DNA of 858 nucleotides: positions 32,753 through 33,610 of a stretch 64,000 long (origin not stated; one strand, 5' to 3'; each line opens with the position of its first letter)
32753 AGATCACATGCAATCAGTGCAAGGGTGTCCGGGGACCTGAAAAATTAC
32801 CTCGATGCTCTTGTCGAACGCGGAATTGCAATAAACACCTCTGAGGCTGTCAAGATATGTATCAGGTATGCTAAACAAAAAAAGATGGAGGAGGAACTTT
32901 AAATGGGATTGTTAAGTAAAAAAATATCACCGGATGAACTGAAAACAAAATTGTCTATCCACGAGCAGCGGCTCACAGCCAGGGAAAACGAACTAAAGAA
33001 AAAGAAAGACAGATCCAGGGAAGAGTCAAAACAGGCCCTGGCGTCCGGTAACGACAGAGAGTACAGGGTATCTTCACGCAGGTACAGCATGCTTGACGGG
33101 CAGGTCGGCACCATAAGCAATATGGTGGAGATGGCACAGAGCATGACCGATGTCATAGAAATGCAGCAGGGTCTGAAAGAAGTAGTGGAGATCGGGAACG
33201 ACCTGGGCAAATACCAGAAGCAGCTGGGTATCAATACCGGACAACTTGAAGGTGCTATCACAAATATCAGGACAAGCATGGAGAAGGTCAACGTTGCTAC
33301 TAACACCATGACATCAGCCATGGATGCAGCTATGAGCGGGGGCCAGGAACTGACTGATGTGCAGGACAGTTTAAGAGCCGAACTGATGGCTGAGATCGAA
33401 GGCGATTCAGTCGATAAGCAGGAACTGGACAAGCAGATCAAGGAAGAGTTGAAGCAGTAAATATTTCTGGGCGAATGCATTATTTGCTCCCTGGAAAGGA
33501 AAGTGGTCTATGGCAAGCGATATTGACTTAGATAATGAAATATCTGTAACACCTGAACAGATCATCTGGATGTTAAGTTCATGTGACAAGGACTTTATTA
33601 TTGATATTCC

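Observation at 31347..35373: ESCRT-III (CHMP-like) plus MIT-AAA Vps4-like ATPase module in a euryarchaeon, divergent from an SPFH-zinc-ribbon gene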

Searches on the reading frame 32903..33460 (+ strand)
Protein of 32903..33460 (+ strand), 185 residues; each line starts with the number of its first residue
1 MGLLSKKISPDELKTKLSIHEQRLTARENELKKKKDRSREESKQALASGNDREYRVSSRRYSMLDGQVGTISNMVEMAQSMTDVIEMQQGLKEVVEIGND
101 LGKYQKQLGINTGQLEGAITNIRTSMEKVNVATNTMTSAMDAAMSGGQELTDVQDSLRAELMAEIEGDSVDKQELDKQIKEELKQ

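Call 3: search_protein_families(library=pfam, proteins=[window:32903-33460:+], max_evalue=1)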
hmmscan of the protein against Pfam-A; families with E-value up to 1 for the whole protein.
window:32903-33460:+ (185 aa): 2 families
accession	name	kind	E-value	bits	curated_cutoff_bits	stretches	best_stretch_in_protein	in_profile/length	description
PF00700.27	Flagellin_C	-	0.15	12.8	23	1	96-137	6-47/86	Bacterial flagellin C-terminal helical region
PF08649.15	DASH_Dad1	-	0.16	12.6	31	0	118-154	9-45/55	DASH complex subunit Dad1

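Call 4: search_protein_families(library=ncbifam, proteins=[window:32903-33460:+], max_evalue=1)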
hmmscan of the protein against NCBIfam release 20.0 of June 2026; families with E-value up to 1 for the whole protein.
window:32903-33460:+ (185 aa): 0 families

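Call 6: search_solved_structures(query=window:32903-33460:+, max_evalue=10, show_alignments=2)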
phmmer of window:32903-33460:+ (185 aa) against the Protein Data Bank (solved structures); distinct sequences matched with E-value up to 10: 5.
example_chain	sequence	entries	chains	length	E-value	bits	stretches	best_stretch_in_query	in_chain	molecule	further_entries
3kqf_A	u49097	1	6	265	0.25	14.7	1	94-155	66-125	Enoyl-CoA hydratase/isomerase family protein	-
9d93_Na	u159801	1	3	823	0.5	13.7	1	102-157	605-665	Tapemeasure protein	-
9vrb_A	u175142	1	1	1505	0.8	13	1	10-87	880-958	ABC transporter C family member 13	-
9vrc_A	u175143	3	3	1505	0.8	13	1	10-87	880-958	ABC transporter C family member 13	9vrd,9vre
9vla_A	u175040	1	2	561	1.2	12.4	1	41-108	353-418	PNGase Bb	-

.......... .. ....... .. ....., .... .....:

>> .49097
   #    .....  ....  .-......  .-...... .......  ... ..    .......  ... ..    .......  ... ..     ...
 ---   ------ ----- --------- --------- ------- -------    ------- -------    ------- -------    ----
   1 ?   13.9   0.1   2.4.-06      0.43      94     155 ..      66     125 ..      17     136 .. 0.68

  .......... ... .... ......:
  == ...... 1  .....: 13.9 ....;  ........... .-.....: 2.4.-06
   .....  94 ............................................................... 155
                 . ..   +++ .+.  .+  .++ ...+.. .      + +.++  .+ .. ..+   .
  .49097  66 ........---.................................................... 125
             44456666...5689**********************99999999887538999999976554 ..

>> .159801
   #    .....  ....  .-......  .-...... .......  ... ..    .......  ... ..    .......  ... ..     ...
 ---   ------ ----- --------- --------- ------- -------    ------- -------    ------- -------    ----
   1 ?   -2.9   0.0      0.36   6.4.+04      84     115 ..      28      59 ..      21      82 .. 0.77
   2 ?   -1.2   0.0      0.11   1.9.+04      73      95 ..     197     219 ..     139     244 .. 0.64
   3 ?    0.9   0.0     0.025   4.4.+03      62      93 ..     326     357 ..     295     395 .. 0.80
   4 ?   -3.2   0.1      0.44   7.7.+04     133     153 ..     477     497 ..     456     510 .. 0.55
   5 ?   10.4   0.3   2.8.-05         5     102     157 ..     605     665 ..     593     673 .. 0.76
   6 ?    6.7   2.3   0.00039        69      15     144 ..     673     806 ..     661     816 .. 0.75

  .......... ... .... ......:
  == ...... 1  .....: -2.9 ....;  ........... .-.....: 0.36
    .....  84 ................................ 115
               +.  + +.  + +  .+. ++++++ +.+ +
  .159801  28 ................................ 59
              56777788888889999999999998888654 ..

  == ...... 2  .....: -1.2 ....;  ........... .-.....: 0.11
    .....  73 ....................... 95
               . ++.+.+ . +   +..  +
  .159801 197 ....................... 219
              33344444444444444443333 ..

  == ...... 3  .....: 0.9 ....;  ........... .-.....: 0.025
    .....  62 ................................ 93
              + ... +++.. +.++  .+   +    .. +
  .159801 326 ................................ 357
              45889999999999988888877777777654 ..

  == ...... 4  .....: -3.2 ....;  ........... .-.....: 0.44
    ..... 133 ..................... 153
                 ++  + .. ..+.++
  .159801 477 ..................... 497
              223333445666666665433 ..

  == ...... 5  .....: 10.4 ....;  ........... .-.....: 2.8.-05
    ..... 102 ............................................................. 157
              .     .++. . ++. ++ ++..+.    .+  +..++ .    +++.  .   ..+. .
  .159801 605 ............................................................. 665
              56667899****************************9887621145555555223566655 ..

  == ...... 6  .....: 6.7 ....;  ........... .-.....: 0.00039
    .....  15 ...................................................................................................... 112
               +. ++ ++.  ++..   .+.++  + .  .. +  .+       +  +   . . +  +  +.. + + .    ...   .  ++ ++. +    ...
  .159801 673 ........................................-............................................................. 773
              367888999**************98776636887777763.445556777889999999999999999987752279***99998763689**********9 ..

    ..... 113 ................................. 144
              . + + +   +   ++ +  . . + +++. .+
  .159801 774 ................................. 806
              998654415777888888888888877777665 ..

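Call 7: find_homologous_proteins(query=window:32903-33460:+, max_evalue=0.001)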
Query window:32903-33460:+ (185 aa): 70 proteins with E <= 0.001 among 136 candidates.
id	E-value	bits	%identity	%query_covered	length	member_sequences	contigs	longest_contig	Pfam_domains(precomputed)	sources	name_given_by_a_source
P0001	7.4e-103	359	96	100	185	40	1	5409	-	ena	-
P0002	1.6e-94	332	89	100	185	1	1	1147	-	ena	-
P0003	2.1e-91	322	85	100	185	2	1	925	-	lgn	-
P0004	1.6e-88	313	86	100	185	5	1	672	-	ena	-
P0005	3.5e-80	285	78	100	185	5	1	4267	-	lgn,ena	-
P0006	1.0e-78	281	77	100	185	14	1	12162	-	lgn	-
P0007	1.3e-78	280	76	100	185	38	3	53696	-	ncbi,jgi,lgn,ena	ncbi:MAG: hypothetical protein WC556_12705 [Candidatus Methanoperedens sp.]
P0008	1.6e-75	270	74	100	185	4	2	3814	-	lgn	-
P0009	8.2e-73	262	68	100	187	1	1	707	-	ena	-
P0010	1.7e-72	260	70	97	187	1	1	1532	-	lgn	-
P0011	2.8e-72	260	68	100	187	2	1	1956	-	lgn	-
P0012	3.4e-72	260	68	100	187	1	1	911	-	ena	-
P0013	3.9e-72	259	69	97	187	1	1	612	-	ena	-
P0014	7.5e-72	258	68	100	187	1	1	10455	-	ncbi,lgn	-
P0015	8.7e-72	258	69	97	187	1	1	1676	-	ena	-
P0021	4.2e-71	256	69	97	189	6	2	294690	-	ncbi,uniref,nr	ncbi:hypothetical protein LI82_05890 [Methanococcoides methylutens]|uniref:Snf7 family protein n=1 T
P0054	1.9e-64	234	63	97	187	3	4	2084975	-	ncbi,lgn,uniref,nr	ncbi:hypothetical protein [Methanohalophilus portucalensis]|uniref:Snf7 family protein n=2 Tax=Metha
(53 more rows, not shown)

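Call 9: search_solved_structures(query=A1, max_evalue=10, show_alignments=3)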
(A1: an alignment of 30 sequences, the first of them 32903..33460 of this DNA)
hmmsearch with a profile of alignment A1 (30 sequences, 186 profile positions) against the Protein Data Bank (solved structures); distinct sequences matched with E-value up to 10: 7.
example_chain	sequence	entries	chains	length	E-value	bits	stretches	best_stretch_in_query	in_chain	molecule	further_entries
3kqf_A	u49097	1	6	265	0.047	16.4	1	100-151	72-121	Enoyl-CoA hydratase/isomerase family protein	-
7n84_X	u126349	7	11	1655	0.59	12.8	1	88-146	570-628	Nucleoporin NUP188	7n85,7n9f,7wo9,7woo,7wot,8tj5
3frr_A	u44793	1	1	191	1.2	11.8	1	10-57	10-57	Uncharacterized protein KIAA0174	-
13gh_C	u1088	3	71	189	1.6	11.4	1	10-57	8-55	IST1 homolog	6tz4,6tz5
6ezv_X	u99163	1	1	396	2.9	10.5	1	54-131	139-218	Non-hemolytic enterotoxin lytic component L1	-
6dfp_A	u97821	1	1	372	3.2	10.4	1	54-131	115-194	VCA0883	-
7p3r_A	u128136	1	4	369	3.2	10.4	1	54-131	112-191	MakA tetramer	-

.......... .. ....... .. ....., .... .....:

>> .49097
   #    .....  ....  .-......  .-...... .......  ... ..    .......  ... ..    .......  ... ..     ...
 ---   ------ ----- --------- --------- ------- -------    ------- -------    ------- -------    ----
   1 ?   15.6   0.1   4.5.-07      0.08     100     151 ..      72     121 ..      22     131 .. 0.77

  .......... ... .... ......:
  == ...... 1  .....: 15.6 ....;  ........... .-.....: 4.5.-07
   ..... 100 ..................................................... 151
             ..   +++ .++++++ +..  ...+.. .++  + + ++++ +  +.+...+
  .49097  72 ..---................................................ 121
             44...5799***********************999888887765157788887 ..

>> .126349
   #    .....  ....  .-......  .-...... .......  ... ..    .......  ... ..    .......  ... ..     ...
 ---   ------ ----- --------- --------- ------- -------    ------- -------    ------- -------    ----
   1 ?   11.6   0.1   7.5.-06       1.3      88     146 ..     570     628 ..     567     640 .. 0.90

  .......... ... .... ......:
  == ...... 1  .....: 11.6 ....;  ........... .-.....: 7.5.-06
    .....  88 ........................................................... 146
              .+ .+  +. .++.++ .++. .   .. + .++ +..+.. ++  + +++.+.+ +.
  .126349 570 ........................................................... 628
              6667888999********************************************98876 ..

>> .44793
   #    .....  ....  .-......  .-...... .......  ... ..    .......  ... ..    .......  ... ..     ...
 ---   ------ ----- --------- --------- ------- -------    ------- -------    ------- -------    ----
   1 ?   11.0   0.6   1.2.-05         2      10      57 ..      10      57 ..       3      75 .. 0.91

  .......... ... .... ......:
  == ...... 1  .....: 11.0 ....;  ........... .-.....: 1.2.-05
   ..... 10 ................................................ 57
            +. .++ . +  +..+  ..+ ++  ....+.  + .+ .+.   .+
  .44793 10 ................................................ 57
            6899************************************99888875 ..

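Call 23: predict_structure(alignment_id=A1)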
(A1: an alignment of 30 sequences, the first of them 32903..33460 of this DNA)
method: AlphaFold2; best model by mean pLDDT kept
length: 185 residues; sequences in the alignment: 30
mean_pLDDT: 73.8   pTM: 0.51
mean pLDDT of the five models: 73.8, 72.7, 72.1, 69.5, 68.9
residues with pLDDT >= 90: 14; 70-90: 115; 50-70: 33; < 50: 23
segments of 3 or more residues with pLDDT < 50: 1-7, 148-150, 164-166
pLDDT, mean of each block of 10 residues (from residue 1): 46 79 87 90 88 89 87 83 80 82 82 81 78 72 57 54 49 54 55
secondary structure, 60 per line:
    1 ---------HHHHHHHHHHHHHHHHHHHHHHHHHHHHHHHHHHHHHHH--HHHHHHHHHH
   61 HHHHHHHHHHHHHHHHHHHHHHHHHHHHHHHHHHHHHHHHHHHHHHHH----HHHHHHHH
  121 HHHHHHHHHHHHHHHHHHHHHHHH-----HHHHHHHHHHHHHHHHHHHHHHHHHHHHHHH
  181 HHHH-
elements in order: H10-48 H51-108 H113-144 H150-184

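Call 24: search_protein_representatives(alignment_id=A1)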
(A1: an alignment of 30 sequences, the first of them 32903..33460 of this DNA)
Query: 30 sequences, 186 profile positions. Proteins with E-value up to 0.001 (for the whole library): 78; up to 1e-10: 54; up to 1e-30: 29. The best 78 are listed.
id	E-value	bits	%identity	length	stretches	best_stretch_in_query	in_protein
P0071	3.1e-73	261.5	-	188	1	1-185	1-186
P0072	1.5e-72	259.3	-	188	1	5-183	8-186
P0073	2.6e-59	216.1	-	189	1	3-182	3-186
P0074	1.2e-57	210.7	-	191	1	11-181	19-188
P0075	1.4e-54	200.7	-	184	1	4-183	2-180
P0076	1.6e-53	197.3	-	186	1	1-181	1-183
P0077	1.3e-49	184.6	-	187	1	3-184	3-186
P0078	1.6e-48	181.0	-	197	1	7-184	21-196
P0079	1.2e-47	178.1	-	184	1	3-182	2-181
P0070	1.4e-47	177.9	-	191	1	79-185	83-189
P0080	3.2e-47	176.7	-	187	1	4-180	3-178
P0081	1.7e-45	171.1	-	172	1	18-184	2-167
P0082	6.8e-45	169.1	-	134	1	63-185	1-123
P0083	1.1e-44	168.4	-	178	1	13-183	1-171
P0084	5.5e-43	162.9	-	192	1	6-180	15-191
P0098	2.2e-29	118.6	-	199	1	3-183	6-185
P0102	1.7e-25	105.9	-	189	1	5-179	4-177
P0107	2.5e-20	89.0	-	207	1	4-182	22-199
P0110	2.9e-17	79.0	-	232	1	9-184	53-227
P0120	3.7e-11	59.2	-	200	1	12-184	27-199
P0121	6.2e-11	58.4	-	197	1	6-180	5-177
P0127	1.5e-09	53.9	-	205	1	7-184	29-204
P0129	4.2e-08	49.2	-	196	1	6-182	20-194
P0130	8.4e-08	48.2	-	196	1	9-183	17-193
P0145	6.8e-04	35.4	-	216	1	10-173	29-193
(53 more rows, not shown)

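Call 27: search_protein_families(library=pfam, alignment_id=A2, max_evalue=1)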
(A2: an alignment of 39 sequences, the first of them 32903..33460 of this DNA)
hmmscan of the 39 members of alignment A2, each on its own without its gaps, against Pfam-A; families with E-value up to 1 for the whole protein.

A. member 1, window:32903-33460:+ (185 aa): 2 families
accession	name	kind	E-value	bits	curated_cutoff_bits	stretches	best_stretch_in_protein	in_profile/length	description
PF00700.27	Flagellin_C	-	0.15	12.8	23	1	96-137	6-47/86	Bacterial flagellin C-terminal helical region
PF08649.15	DASH_Dad1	-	0.16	12.6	31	0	118-154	9-45/55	DASH complex subunit Dad1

B. families by the number of members that match (of 39 scanned): 91 families (the first 25 are shown)
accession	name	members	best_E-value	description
PF03357.26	Snf7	11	9e-07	Snf7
PF00700.27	Flagellin_C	4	0.033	Bacterial flagellin C-terminal helical region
PF08838.16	DUF1811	3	0.022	Protein of unknown function (DUF1811)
PF10145.14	PhageMin_Tail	3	0.062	Phage-related minor tail protein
PF05377.16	FlaC_arch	3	0.3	Flagella accessory protein C (FlaC)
PF07195.17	FliD_C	2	0.0079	Flagellar hook-associated protein 2 C-terminus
PF14282.11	FlxA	2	0.017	FlxA-like protein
PF07072.16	ZapD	2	0.036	Cell division protein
PF23991.1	DUF7310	2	0.12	Coiled-coil region of unknown function (DUF7310)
PF06156.18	YabA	2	0.16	Initiation control protein YabA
PF04309.18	G3P_antiterm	1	0.0002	Glycerol-3-phosphate responsive antiterminator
PF07464.16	ApoLp-III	1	0.001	Apolipophorin-III precursor (apoLp-III)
PF04963.19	Sigma54_CBD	1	0.002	Sigma-54 factor, core binding domain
PF25804.1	SYNE3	1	0.0032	Nesprin-3 domain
PF14523.12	Syntaxin_2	1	0.0032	Syntaxin-like protein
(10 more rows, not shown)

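Call 28: search_solved_structures(query=A2, max_evalue=10, show_alignments=3)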
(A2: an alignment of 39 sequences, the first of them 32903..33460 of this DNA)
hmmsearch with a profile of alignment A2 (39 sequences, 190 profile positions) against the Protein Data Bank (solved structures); distinct sequences matched with E-value up to 10: 62 (the best 60 are shown).
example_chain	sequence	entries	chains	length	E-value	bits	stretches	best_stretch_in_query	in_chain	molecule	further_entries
9ftl_A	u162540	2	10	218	1.2e-08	37.9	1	1-173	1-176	Heimdallarchaeota archaeon AB_125 ESCRT-IIIB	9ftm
9fn1_U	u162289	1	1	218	4.1e-07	32.9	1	4-165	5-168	Vps20/32/60-like protein (ESCRT-III)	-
8v2q_A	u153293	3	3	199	6.9e-06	28.9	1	18-163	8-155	Charged multivesicular body protein 1b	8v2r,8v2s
8wb6_A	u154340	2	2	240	1.2e-05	28.1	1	9-162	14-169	SNF7 isoform 1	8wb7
9jsd_A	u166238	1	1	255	1.5e-05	27.8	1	9-132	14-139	Vacuolar-sorting protein SNF7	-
5fd7_A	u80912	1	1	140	3.1e-05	26.8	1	9-132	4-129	Vacuolar-sorting protein SNF7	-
5fd9_A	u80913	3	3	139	3.3e-05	26.7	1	9-132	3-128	Vacuolar-sorting protein SNF7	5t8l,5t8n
3jc1_Ab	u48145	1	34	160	4e-05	26.4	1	19-158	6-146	Charged multivesicular body protein 1b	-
13gm_C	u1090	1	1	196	4.5e-05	26.3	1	19-167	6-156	Charged multivesicular body protein 1a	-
6e8g_T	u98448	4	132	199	0.00011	25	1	18-163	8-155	Charged multivesicular body protein 1b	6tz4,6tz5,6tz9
7y9n_A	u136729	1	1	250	0.00019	24.3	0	101-144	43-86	Spike protein S2',5HB-H2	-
9s9j_A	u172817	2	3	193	0.00056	22.7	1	13-107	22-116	Cell division protein CdvB, Vps2 like protein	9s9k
4j7j_A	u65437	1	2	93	0.0025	20.6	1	108-172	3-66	secreted protein EsxB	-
4j41_A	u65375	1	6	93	0.021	17.6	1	108-174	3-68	secreted protein EsxB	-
4j10_A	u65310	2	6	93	0.025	17.3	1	108-172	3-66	SECRETED PROTEIN ESXB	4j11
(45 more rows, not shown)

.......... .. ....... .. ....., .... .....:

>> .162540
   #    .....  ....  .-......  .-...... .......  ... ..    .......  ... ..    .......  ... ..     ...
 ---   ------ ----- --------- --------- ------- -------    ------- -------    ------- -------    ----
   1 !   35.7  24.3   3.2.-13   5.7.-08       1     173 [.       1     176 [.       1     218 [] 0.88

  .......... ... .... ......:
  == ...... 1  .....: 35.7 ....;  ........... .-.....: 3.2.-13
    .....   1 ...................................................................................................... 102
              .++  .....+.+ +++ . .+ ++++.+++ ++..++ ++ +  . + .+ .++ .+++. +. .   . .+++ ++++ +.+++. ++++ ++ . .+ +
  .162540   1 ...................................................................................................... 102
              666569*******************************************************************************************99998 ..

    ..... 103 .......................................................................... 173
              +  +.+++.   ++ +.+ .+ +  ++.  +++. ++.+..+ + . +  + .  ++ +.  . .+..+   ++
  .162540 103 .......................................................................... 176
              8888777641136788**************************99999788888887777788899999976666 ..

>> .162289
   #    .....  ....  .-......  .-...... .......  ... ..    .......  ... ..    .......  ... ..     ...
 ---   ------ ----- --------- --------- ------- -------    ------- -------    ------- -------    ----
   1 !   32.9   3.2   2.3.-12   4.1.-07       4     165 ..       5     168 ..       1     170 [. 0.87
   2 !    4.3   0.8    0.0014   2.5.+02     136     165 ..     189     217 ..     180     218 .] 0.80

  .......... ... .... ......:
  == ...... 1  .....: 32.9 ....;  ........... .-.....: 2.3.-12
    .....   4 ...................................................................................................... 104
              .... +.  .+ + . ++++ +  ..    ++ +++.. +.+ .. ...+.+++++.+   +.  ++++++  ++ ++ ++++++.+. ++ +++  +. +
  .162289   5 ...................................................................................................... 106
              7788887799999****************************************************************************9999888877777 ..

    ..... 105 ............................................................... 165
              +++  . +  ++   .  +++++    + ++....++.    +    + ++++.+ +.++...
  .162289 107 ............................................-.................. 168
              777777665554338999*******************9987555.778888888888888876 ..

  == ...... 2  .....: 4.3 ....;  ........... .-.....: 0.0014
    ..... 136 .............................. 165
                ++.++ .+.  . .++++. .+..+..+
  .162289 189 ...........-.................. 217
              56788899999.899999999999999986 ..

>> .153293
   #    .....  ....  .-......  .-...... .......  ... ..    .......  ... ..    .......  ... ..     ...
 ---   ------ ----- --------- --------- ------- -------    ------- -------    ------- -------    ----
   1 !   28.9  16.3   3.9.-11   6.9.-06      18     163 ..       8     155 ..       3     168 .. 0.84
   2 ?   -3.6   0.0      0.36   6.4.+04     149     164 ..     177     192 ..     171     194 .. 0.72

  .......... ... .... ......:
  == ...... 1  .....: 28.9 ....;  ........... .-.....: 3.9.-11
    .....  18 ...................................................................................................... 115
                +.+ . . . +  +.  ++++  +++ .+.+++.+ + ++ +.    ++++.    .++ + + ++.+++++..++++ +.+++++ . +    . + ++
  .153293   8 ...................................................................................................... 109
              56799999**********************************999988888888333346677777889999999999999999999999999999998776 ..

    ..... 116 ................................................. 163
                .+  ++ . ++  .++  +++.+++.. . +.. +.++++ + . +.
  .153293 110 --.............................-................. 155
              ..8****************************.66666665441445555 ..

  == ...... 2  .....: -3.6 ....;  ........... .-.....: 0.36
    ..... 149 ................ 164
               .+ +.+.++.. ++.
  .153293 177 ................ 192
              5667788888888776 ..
